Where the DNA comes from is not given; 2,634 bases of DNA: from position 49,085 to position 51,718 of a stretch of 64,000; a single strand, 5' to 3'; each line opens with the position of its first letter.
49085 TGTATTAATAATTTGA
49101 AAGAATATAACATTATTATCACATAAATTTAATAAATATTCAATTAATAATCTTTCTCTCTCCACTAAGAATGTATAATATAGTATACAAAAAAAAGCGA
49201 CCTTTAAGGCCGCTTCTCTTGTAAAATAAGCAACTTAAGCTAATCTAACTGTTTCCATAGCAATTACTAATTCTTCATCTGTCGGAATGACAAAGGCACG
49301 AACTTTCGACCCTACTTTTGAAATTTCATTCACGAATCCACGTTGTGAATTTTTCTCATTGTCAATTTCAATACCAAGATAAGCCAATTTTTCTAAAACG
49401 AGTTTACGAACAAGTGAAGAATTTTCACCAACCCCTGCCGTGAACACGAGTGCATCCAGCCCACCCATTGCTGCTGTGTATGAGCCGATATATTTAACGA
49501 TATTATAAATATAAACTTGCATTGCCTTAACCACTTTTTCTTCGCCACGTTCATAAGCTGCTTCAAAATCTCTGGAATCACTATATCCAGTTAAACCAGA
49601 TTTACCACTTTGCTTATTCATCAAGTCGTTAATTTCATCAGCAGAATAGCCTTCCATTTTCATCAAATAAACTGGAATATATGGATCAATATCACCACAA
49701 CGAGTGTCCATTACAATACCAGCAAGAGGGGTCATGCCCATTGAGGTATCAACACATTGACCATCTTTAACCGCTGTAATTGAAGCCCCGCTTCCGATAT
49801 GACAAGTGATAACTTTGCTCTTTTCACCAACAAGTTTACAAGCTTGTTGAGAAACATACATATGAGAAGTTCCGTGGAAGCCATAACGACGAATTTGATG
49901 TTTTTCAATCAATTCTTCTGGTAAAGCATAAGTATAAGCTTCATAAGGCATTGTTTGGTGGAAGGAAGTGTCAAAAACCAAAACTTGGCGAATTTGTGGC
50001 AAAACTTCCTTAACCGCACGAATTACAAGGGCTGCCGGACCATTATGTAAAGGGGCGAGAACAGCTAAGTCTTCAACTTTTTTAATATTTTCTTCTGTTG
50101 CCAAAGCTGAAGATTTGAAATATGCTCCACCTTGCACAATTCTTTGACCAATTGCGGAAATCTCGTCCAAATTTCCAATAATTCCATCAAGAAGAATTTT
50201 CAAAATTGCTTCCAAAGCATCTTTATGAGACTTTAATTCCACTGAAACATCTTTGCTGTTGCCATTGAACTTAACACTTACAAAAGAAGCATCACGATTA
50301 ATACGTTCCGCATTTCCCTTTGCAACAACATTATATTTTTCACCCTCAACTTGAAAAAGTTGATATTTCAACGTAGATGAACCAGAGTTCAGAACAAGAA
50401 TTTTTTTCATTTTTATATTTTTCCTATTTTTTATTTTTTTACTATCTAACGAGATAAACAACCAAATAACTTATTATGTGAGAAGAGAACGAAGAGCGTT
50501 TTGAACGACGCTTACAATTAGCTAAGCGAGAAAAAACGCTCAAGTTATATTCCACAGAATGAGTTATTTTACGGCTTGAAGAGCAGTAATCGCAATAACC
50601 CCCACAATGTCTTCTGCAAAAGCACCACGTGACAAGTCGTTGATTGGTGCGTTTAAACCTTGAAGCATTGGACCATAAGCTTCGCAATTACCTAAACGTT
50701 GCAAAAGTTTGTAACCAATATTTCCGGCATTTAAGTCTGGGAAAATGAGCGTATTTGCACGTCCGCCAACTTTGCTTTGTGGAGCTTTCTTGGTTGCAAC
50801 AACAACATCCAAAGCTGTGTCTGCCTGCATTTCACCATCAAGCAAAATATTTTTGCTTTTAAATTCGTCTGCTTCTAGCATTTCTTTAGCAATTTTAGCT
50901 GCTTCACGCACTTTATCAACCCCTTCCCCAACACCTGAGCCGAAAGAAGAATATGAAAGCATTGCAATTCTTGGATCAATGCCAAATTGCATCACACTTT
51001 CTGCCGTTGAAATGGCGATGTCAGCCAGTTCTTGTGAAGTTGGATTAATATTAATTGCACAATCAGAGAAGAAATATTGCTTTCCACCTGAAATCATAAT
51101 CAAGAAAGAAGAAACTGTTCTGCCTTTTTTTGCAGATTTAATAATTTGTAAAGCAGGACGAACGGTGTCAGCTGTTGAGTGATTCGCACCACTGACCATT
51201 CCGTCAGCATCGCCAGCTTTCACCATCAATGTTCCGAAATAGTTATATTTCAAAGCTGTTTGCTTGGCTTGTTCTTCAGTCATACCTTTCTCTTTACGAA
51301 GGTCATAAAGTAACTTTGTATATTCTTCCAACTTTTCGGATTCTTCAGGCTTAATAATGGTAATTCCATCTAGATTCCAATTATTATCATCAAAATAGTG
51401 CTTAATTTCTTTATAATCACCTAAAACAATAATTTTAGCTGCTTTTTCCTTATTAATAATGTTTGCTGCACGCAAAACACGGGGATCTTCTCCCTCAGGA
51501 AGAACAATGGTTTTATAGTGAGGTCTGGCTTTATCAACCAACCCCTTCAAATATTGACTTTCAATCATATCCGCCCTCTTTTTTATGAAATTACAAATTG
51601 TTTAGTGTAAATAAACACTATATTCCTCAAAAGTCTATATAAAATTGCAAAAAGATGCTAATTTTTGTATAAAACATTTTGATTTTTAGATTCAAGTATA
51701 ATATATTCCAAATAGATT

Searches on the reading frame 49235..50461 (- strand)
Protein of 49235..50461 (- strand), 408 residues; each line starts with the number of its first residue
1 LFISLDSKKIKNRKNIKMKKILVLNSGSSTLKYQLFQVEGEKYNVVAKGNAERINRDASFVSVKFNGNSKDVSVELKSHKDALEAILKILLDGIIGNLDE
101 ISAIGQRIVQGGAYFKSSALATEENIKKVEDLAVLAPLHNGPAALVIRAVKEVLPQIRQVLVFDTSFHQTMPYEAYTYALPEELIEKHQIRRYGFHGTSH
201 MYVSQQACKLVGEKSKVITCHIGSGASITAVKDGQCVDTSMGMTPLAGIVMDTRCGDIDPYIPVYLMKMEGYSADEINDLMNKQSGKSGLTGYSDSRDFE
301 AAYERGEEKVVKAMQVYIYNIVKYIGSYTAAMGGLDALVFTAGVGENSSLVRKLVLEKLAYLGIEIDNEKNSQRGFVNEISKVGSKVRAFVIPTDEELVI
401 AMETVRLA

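Call 68: search_protein_families(library=pfam, proteins=[window:49235-50461:-], max_evalue=0.001)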
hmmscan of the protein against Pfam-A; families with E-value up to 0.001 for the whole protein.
window:49235-50461:- (408 aa): 1 family
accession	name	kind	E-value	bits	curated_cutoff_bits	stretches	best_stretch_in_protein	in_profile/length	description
PF00871.23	Acetate_kinase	-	6e-139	463.5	22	1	20-401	1-391/392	Acetokinase family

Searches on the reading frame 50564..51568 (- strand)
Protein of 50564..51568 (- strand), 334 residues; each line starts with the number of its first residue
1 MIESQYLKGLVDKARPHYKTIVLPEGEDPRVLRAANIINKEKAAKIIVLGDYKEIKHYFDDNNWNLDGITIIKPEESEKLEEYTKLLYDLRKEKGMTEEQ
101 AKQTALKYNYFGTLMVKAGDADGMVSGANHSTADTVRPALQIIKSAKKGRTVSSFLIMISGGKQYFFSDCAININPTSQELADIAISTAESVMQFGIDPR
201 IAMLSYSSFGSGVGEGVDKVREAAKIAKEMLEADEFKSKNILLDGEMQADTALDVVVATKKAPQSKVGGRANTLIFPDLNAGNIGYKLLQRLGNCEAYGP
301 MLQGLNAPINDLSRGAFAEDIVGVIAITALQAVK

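Call 68: search_protein_families(library=pfam, proteins=[window:50564-51568:-], max_evalue=0.001)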
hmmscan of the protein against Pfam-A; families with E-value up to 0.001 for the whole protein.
window:50564-51568:- (334 aa): 1 family
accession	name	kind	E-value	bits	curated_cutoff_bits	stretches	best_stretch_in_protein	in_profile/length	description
PF01515.24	PTA_PTB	-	1.1e-119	400.1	24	1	9-329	5-319/319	Phosphate acetyl/butaryl transferase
